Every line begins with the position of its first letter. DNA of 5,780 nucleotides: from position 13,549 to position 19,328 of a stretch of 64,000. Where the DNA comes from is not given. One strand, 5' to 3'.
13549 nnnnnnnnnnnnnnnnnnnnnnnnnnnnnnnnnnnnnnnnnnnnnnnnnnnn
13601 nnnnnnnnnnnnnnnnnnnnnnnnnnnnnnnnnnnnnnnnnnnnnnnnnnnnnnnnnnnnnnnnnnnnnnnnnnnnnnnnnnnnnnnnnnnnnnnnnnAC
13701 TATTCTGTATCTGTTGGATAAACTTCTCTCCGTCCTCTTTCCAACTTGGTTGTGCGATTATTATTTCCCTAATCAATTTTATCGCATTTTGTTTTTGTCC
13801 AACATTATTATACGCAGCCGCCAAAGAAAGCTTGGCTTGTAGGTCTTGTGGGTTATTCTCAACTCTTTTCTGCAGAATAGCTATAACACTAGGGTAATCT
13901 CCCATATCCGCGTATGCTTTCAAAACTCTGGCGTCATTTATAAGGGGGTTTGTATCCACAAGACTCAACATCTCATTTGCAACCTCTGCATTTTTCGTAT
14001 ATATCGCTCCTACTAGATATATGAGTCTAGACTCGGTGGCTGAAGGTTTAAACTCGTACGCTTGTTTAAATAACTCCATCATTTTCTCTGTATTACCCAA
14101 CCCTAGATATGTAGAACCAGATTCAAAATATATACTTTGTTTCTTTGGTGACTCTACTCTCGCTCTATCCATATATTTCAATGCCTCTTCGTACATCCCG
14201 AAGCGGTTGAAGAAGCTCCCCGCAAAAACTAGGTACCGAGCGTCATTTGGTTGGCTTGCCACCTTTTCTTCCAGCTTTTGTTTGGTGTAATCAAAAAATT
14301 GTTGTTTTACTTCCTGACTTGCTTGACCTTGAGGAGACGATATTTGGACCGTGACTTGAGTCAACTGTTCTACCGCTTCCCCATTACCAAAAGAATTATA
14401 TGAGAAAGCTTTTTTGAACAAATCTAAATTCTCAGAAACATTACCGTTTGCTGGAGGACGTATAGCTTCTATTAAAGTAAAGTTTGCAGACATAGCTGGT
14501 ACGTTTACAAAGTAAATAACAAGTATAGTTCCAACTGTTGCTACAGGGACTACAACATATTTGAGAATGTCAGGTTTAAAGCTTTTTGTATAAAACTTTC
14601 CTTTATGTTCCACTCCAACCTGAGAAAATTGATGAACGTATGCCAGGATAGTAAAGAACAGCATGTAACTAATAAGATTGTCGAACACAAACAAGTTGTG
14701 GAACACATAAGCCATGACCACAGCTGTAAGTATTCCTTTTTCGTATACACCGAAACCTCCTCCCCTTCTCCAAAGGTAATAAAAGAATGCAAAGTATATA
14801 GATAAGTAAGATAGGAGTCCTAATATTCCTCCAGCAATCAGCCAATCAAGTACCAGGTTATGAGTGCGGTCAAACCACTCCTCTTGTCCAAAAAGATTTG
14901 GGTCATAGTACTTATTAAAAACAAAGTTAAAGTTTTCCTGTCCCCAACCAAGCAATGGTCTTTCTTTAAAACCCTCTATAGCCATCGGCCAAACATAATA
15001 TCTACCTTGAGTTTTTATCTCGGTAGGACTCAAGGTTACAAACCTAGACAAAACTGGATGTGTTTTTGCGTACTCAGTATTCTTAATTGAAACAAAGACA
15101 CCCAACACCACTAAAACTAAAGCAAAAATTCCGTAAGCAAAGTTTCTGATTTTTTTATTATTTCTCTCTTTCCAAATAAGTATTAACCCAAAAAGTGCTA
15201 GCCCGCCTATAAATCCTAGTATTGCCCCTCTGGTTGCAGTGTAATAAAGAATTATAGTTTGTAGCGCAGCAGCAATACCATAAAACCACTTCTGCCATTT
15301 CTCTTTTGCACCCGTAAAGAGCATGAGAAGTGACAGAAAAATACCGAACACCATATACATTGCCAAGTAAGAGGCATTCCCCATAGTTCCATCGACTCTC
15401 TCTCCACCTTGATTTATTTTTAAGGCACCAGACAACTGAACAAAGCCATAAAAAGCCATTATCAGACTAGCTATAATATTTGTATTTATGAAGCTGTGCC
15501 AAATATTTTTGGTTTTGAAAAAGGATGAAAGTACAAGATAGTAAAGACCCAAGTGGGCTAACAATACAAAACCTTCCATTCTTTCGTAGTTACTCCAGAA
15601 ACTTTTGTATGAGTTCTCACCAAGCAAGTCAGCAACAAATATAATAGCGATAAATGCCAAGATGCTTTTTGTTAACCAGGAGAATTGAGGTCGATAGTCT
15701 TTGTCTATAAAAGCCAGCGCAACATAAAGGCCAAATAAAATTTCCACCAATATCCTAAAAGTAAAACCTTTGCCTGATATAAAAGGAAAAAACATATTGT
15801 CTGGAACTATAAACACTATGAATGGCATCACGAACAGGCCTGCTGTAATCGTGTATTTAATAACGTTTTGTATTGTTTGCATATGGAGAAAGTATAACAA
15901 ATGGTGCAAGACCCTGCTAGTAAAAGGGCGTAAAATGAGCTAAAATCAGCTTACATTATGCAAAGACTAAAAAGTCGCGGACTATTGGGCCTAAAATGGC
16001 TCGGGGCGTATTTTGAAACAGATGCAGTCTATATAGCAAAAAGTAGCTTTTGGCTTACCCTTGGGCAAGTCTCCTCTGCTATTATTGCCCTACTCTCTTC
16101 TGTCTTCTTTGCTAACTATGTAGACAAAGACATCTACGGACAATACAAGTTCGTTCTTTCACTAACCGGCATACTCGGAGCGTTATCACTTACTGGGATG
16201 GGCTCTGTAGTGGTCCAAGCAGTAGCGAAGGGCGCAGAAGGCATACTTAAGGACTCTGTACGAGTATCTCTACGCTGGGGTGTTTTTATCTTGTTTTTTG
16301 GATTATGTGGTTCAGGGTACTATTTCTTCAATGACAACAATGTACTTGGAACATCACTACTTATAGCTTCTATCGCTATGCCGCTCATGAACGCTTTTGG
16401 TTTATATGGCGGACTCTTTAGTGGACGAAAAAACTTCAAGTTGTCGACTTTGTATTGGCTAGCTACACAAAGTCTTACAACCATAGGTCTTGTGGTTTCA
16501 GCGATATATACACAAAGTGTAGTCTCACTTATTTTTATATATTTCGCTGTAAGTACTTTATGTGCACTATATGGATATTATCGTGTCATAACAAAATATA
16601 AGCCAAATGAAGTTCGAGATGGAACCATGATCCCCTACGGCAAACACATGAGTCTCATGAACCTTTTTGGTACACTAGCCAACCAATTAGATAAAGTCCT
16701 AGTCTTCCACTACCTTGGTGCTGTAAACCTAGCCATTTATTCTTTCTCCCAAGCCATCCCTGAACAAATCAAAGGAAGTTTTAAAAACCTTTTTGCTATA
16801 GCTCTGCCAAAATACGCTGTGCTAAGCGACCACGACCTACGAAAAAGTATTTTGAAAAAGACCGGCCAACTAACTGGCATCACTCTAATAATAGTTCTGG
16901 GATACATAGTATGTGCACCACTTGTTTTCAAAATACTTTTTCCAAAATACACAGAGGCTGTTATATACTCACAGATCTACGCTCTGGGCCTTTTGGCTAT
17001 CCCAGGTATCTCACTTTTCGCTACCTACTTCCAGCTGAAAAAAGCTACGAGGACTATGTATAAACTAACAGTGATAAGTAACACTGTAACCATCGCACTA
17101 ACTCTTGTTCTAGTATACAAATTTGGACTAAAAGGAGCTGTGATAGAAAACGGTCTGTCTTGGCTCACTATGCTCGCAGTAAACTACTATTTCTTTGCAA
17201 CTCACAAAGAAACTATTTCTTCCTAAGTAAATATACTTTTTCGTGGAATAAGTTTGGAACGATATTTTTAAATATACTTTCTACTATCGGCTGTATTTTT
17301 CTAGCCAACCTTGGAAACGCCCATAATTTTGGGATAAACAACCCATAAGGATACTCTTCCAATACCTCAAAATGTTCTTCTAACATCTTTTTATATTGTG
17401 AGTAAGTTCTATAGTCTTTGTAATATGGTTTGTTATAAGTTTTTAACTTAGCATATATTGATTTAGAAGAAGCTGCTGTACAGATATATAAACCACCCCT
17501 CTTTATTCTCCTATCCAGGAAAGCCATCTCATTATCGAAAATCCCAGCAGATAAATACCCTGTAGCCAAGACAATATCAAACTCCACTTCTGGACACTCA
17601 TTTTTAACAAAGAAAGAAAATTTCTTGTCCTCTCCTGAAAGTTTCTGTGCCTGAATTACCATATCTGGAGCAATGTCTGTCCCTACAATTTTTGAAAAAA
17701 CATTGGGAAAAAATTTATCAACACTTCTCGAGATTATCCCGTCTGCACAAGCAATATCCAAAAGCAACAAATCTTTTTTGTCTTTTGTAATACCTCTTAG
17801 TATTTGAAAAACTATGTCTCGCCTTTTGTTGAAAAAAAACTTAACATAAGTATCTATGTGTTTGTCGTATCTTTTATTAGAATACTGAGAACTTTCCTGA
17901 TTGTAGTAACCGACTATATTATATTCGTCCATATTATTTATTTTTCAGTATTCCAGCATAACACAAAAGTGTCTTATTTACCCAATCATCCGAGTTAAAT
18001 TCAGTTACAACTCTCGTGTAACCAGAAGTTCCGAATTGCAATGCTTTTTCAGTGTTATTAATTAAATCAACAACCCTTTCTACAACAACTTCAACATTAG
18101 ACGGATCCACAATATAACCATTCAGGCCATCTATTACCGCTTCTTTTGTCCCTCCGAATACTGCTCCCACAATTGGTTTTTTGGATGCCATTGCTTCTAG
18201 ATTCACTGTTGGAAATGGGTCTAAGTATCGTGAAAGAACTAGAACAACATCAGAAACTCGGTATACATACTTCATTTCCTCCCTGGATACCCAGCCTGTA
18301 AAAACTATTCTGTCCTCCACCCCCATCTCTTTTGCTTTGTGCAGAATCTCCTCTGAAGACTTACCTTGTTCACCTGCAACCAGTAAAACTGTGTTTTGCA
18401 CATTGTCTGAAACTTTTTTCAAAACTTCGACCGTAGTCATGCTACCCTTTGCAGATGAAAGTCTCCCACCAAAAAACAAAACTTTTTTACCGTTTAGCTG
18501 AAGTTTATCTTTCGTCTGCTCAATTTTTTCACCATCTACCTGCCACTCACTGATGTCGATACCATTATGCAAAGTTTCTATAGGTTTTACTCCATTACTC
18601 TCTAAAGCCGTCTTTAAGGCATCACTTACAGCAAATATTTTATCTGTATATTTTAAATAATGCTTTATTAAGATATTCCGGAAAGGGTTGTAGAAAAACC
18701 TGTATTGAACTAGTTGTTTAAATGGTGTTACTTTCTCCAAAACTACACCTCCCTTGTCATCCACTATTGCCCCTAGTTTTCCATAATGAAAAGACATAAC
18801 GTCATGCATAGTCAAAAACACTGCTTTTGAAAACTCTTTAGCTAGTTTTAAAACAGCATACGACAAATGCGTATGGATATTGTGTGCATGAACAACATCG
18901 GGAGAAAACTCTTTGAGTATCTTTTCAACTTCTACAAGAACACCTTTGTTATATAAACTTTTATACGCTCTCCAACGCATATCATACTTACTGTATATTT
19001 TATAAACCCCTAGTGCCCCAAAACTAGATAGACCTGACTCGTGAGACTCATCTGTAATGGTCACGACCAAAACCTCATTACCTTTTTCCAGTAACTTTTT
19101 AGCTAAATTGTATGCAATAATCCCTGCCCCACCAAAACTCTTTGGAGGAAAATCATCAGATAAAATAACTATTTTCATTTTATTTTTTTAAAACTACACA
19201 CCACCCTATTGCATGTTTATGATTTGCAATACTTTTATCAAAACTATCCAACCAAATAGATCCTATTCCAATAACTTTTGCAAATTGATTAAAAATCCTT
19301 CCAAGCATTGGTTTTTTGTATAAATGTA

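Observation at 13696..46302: A 33-kb co-oriented glycosylation supercluster with repeated GT2 synthase + GtrA + GT-C membrane transferase logic and five methyltransferases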

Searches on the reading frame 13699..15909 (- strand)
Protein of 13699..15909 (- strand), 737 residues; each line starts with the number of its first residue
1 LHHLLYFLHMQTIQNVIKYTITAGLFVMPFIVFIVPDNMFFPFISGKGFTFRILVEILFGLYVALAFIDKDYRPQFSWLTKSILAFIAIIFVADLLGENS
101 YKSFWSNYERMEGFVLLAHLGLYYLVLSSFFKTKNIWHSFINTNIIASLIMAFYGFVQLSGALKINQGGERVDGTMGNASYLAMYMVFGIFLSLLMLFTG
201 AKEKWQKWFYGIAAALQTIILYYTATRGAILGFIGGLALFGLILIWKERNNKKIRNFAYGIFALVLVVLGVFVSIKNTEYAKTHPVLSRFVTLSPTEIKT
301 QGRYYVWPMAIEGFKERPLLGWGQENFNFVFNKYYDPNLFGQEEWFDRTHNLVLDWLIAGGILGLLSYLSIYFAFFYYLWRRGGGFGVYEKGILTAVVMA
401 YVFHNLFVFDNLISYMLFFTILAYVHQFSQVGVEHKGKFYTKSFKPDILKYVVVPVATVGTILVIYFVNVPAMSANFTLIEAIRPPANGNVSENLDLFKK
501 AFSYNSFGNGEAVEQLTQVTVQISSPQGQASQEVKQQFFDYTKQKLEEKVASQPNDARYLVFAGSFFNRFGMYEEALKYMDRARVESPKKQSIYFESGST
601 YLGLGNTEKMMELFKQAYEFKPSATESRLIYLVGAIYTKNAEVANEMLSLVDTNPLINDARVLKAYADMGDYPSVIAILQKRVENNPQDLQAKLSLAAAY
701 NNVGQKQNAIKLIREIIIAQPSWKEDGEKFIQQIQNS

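Call 5: search_protein_families(library=pfam, proteins=[window:13699-15909:-], max_evalue=0.01)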
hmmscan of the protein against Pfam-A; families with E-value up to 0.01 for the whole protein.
window:13699-15909:- (737 aa): 12 families
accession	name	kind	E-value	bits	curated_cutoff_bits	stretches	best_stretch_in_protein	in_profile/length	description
PF04932.20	Wzy_C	-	1.9e-24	86.6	31.7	1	213-369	2-149/149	O-Antigen ligase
PF13428.12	TPR_14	-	3.2e-10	40.1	23.5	0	663-697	8-42/44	Tetratricopeptide repeat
PF14561.12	TPR_20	-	8.6e-09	36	25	1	677-727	9-59/90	Tetratricopeptide repeat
PF13181.12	TPR_8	-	1.5e-07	31.5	25.7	1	593-622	3-32/34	Tetratricopeptide repeat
PF14559.12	TPR_19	-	1.5e-05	25.7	25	0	668-722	3-57/68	Tetratricopeptide repeat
PF13432.12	TPR_16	-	4.5e-05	24.3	32.7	0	665-721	6-62/65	Tetratricopeptide repeat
PF25062.1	ARM_TT21_N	-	0.0002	21.6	40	0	533-648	76-188/222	Tetratricopeptide repeat protein 21 N-terminal ARM repeat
PF00637.26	Clathrin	-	0.00031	20.9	29.6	0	566-622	16-73/143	Region in Clathrin and VPS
PF13176.12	TPR_7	-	0.00038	20.8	27.9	0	563-588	5-32/36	Tetratricopeptide repeat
PF23914.1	TPR_CcmH_CycH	-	0.00085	19.6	42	0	656-712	87-143/158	Cytochrome c-type biogenesis protein H TPR domain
PF13429.12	TPR_15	-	0.0012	18.8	26.2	1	594-715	149-273/280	Tetratricopeptide repeat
PF12895.13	ANAPC3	-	0.0015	19.2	27.2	0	665-715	32-81/82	Anaphase-promoting complex, cyclosome, subunit 3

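Call 17: search_protein_families(library=ncbifam, proteins=[window:13699-15909:-], max_evalue=0.1)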
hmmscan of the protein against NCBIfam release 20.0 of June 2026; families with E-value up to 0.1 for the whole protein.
window:13699-15909:- (737 aa): 14 families
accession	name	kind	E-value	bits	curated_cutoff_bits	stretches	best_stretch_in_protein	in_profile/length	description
TIGR02917.1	PEP_TPR_lipo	equivalog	4.6e-13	48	312.2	2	530-646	336-452/899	XrtA/PEP-CTERM system TPR-repeat protein PrsT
TIGR00947.1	2A73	equivalog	4e-12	45.9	366.4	1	42-372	34-358/425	IctB family putative bicarbonate transporter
NF040959.1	MamA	equivalog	7.1e-12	45.2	200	2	546-624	94-172/204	magnetosome protein MamA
NF047558.1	TPR_END_plus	domain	3e-05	23.9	32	0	696-726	5-35/56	TPR end-of-group domain-containing protein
TIGR02521.1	type_IV_pilW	equivalog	3.3e-05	23.5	154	2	542-646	84-190/234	type IV pilus biogenesis/stability protein PilW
TIGR02552.1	LcrH_SycD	equivalog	0.00014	21.6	104.8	1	551-623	46-118/136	SycD/LcrH family type III secretion system chaperone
TIGR03504.1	FimV_Cterm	subfamily_domain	0.00023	21.2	30.65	1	692-718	1-27/44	FimV/HubP family polar landmark protein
NF008757.0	PRK11788.1-5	equivalog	0.0023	17.2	363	1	593-724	182-316/388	lipopolysaccharide assembly protein LapB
NF008755.0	PRK11788.1-3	equivalog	0.0061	15.9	430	0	529-645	186-303/388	lipopolysaccharide assembly protein LapB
NF052400.1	M48_BAM_BepA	equivalog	0.015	14.1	570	0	640-722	326-407/483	beta-barrel assembly-enhancing protease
NF047507.1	TPR_BatC_Lepto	exception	0.018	14.5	175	0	535-628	36-133/214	TPR repeat-containing protein BatC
NF046096.1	ABUW_2363_fam_LP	equivalog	0.034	13.3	300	0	639-736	194-288/299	ABUW_2363 family tetratricopeptide repeat lipoprotein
NF008520.0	PRK11447.1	equivalog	0.036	11.8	858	0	664-722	277-335/1157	cellulose synthase complex outer membrane protein BcsC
NF033758.1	gliding_GltE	equivalog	0.047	12.7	225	0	668-722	132-186/411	adventurous gliding motility TPR repeat lipoprotein GltE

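Call 53: search_solved_structures(query=window:13699-15909:-, max_evalue=1)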
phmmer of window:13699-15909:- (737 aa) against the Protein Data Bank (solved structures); distinct sequences matched with E-value up to 1: 58.
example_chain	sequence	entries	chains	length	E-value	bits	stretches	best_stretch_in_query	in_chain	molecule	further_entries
9qhb_A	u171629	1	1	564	1.4e-22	83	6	561-718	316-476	Engineered tetratricopeptide repeat protein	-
8bu0_A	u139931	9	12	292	1.9e-13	52.9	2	564-699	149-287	Consensus tetratricopeptide repeat protein | Crystal structure of an 8-repeat consensus TPR superhelix with Zinc. | Monomer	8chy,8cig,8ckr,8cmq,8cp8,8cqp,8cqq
9qhc_A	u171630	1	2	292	5.7e-12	48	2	564-700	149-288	Engineered tetratricopeptide repeat protein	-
8ump_A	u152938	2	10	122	8.8e-09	37.4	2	552-624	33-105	T33-ml35-redesigned-TPR-domain-fold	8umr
9gzg_A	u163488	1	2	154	4.4e-07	31.8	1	564-700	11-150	Engineered CTPR protein with glutamic acids for conductivity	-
2fo7_A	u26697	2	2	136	1.2e-06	30.3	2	564-638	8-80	SYNTHETIC CONSENSUS TPR PROTEIN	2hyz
8ch0_A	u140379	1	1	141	1.3e-06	30.2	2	563-637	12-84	Consensus tetratricopeptide repeat protein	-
7obi_A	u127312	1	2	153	4.6e-06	28.4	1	551-627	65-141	CTPR-rv4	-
1na0_A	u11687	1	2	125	5.9e-05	24.8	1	557-627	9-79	designed protein CTPR3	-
8ur5_A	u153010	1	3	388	0.00013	23.6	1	486-626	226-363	Trimer head HA,Hemagglutinin HA1 chain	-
6vfi_B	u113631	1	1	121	0.00019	23.1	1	552-627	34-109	O43_dn18B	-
6v8e_A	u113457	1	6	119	0.00023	22.8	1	552-628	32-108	Designed protein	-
3kd7_A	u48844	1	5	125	0.00024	22.8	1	561-624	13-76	CTPR390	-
6vfh_A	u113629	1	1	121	0.00043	21.9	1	552-627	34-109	T33_dn10A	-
6b85_J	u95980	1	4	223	0.00059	21.5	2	548-626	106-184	TMHC4_R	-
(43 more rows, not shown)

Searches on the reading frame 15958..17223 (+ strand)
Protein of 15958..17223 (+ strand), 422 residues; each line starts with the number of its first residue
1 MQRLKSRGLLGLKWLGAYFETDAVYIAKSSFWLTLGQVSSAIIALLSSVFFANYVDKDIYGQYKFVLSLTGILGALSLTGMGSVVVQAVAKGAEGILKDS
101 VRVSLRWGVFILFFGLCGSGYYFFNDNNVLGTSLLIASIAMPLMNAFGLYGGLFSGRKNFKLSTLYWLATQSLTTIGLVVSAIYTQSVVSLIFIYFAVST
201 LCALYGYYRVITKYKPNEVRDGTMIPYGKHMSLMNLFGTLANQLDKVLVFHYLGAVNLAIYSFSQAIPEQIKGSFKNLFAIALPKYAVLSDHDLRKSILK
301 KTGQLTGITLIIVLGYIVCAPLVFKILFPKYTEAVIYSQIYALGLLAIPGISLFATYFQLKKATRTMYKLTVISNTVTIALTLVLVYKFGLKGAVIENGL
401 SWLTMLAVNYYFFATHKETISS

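Call 5: search_protein_families(library=pfam, proteins=[window:15958-17223:+], max_evalue=0.01)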
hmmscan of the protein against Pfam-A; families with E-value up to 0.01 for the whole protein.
window:15958-17223:+ (422 aa): 2 families
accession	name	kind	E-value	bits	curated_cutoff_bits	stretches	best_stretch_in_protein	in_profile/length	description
PF01943.22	Polysacc_synt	-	1.6e-18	67.5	28.2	1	27-267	2-250/274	Polysaccharide biosynthesis protein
PF13440.11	Polysacc_synt_3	-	2.9e-10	40.3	23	1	58-329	9-285/293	Polysaccharide biosynthesis protein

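Call 44: search_protein_families(library=ncbifam, proteins=[window:15958-17223:+], max_evalue=0.00001)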
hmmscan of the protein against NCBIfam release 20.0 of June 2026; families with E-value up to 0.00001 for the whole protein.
window:15958-17223:+ (422 aa): 0 families

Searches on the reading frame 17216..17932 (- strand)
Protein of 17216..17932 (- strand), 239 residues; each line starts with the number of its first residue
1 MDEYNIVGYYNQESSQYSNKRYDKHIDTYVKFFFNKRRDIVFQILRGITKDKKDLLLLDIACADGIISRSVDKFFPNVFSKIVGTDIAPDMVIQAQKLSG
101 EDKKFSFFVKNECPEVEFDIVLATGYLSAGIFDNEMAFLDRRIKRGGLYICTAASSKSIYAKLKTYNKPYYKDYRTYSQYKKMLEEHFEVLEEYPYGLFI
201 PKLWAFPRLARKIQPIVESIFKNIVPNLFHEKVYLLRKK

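Call 5: search_protein_families(library=pfam, proteins=[window:17216-17932:-], max_evalue=0.01)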
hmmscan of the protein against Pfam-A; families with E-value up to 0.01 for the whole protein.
window:17216-17932:- (239 aa): 5 families
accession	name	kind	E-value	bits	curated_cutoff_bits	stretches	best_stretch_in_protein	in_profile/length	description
PF08242.18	Methyltransf_12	-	1.4e-06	29.4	30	1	58-129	1-77/98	Methyltransferase domain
PF13649.12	Methyltransf_25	-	0.00016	22.8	27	1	58-128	2-75/97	Methyltransferase domain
PF03291.22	mRNA_G-N7_MeTrfase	-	0.00055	19.6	26.6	0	7-98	15-103/315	mRNA (guanine-N(7))-methyltransferase domain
PF08241.18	Methyltransf_11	-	0.00094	20.2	21.2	1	58-128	1-71/95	Methyltransferase domain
PF13847.12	Methyltransf_31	-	0.004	17.3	27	1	52-163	2-122/145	Methyltransferase domain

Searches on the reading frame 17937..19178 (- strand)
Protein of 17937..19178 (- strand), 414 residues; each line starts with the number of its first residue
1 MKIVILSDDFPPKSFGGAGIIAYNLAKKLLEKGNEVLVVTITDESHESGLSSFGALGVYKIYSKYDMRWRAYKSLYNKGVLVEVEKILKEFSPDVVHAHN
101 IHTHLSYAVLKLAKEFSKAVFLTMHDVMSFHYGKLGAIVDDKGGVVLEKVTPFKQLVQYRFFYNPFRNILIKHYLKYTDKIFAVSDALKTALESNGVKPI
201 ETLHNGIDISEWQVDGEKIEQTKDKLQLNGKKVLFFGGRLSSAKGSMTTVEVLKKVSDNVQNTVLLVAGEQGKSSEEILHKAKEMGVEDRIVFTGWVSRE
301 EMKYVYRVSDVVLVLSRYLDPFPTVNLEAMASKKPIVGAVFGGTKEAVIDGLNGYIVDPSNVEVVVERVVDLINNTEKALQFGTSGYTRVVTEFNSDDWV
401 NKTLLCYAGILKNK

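Call 5: search_protein_families(library=pfam, proteins=[window:17937-19178:-], max_evalue=0.01)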
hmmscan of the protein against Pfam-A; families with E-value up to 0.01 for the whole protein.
window:17937-19178:- (414 aa): 9 families
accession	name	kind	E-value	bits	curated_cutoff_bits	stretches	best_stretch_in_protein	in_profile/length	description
PF00534.26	Glycos_transf_1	-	6.7e-34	117.3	26.4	1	220-387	3-170/172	Glycosyl transferases group 1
PF13692.12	Glyco_trans_1_4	-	1.2e-24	87.6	27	1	232-375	2-142/142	Glycosyl transferases group 1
PF13439.12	Glyco_transf_4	-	3.5e-22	79.7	28.5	1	15-210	1-169/170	Glycosyltransferase Family 4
PF08323.17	Glyco_transf_5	-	9.3e-08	32.5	22.7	1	70-188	109-220/239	Starch synthase catalytic domain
PF13579.12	Glyco_trans_4_4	-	2.6e-07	31.6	29.7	1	16-206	1-158/158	Glycosyl transferase 4-like domain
PF13477.12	Glyco_trans_4_2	-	2.9e-06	27.9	23.4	1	24-130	15-114/139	Glycosyl transferase 4-like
PF13524.12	Glyco_trans_1_2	-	7.7e-05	23.1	25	1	289-402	27-141/144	Glycosyl transferase-like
PF20706.3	GT4-conflict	-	0.00056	19.4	26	1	194-346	167-318/385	Family 4 Glycosyltransferase in conflict systems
PF00106.31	adh_short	-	0.0039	17.1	26.6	0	16-71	7-62/195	short chain dehydrogenase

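Call 44: search_protein_families(library=ncbifam, proteins=[window:17937-19178:-], max_evalue=0.00001)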
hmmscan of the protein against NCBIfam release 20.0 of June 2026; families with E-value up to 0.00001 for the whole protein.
window:17937-19178:- (414 aa): 34 families (the best 25 are shown)
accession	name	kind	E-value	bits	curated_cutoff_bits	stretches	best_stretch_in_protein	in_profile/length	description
TIGR02149.1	glgA_Coryne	subfamily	1.1e-34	120.3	302.4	1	1-410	1-390/391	glycogen synthase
TIGR03999.1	thiol_BshA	equivalog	1.9e-33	115.9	273.7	1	170-411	137-374/375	N-acetyl-alpha-D-glucosaminyl L-malate synthase BshA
NF047684.1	TeichurnBiosyTuaC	equivalog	9.5e-26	90.6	550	1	173-403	160-382/391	teichuronic acid biosynthesis protein TuaC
TIGR04063.1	stp3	hypoth_equivalog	1.2e-25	90.3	442.05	1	83-398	83-383/397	TIGR04063 family PEP-CTERM/XrtA system glycosyltransferase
NF041876.1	EPS_EpsE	equivalog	9.7e-23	81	400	1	203-397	184-383/389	exopolysaccharide biosynthesis GT4 family glycosyltransferase EpsE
TIGR04157.1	glyco_rSAM_CFB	subfamily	3.7e-22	78.9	400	1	31-377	30-376/406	TIGR04157 family glycosyltransferase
TIGR03088.1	stp2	hypoth_equivalog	8.1e-22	77.8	409.05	1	172-408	131-371/374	TIGR03088 family PEP-CTERM/XrtA system glycosyltransferase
NF012028.0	PRK15484.1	subfamily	3.2e-20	72.6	618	1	185-379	147-348/380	lipopolysaccharide N-acetylglucosaminyltransferase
TIGR03449.1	mycothiol_MshA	equivalog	4.7e-20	71.9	462.5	1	199-400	189-393/406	D-inositol-3-phosphate glycosyltransferase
NF038298.1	EPS_HpsO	equivalog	1.6e-17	63.4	575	1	169-407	138-384/388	hormogonium polysaccharide biosynthesis glycosyltransferase HpsO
NF007396.0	PRK09922.1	equivalog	6.3e-17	61.5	385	1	174-377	132-328/361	lipopolysaccharide 1,6-galactosyltransferase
NF041010.1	glycosy_Agl16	equivalog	3.7e-16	58.9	575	1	150-369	109-315/352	glycosylation protein Agl16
TIGR04047.1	MSMEG_0565_glyc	hypoth_equivalog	2.4e-15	56.5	259.85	1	177-378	138-344/373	MSMEG_0565 family glycosyltransferase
NF038255.1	exopoly_VpsD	equivalog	1.5e-14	53.7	300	1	82-342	91-315/381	VpsD family glycosyltransferase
NF053787.1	GlcN_PG_synth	equivalog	5.3e-13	48.5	480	1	171-410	137-359/361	N-acetylglucosaminyl phosphatidylglycerol synthase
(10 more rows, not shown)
